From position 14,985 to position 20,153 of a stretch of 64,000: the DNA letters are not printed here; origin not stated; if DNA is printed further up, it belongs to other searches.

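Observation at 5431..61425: Short tandem-repeat arrays sit on gene ends throughout the window, and three unit families recur at distant loci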

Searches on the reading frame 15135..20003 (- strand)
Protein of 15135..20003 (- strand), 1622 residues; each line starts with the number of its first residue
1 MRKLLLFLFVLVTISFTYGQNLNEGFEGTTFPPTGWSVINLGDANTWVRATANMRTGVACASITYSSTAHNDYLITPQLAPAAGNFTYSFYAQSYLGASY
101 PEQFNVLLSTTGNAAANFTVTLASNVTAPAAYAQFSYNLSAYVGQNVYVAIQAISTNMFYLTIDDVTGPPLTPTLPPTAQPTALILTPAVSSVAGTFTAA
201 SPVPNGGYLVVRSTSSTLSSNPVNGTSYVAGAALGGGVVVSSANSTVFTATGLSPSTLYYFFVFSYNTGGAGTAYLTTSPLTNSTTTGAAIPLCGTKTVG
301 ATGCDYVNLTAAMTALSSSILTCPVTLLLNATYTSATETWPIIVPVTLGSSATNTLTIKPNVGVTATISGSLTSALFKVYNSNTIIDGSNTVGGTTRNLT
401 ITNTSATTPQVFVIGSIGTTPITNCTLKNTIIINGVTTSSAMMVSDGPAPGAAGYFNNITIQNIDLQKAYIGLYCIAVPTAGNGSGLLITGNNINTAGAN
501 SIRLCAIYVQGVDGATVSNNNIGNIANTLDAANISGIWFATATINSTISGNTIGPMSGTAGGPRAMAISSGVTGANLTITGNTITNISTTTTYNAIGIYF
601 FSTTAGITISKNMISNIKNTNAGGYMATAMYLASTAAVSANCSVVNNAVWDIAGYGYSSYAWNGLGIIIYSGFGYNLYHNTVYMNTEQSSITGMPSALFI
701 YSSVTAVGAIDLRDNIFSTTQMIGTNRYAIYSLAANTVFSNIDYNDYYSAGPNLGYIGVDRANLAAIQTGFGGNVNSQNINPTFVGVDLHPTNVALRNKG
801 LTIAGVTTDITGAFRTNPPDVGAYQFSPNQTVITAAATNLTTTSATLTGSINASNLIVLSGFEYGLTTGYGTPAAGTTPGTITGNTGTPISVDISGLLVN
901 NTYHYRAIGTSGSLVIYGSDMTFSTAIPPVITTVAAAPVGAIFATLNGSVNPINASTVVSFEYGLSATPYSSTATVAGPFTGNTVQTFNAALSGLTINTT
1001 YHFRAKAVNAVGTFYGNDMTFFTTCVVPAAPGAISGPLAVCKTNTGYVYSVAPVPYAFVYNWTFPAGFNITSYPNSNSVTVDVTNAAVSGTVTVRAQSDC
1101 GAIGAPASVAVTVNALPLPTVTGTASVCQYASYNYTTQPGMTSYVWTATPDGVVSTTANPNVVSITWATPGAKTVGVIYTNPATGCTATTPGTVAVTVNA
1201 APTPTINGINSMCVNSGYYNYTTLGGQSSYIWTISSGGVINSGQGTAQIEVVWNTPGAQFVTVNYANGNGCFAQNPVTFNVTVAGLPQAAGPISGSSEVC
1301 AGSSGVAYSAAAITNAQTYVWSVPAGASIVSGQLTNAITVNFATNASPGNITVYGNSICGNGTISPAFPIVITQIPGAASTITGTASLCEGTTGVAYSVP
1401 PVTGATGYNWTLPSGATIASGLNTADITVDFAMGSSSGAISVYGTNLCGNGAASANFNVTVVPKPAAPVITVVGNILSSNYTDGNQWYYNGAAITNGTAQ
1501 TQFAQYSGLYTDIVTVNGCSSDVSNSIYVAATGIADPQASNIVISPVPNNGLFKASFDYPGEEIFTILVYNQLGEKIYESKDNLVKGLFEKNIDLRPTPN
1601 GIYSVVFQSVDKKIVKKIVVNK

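Call 36: search_protein_families(library=pfam, proteins=[window:15135-20003:-])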
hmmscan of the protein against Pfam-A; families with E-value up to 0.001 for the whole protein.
window:15135-20003:- (1622 aa): 5 families
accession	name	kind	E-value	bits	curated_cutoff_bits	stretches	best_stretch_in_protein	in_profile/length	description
PF19408.5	PKD_6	-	3.4e-70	232.8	25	4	1378-1459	4-82/82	PKD-like domain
PF07675.18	Cleaved_Adhesin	-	4.2e-09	37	21.4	1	22-166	4-172/174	Cleaved Adhesin Domain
PF16656.11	Pur_ac_phosph_N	-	2.4e-06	28.4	30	0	201-268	21-83/93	Purple acid Phosphatase, N-terminal domain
PF18962.6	Por_Secre_tail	-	6.6e-06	26.8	27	1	1545-1620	2-75/75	Secretion system C-terminal sorting domain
PF00041.27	fn3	-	0.00048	20.7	25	0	239-273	43-76/84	Fibronectin type III domain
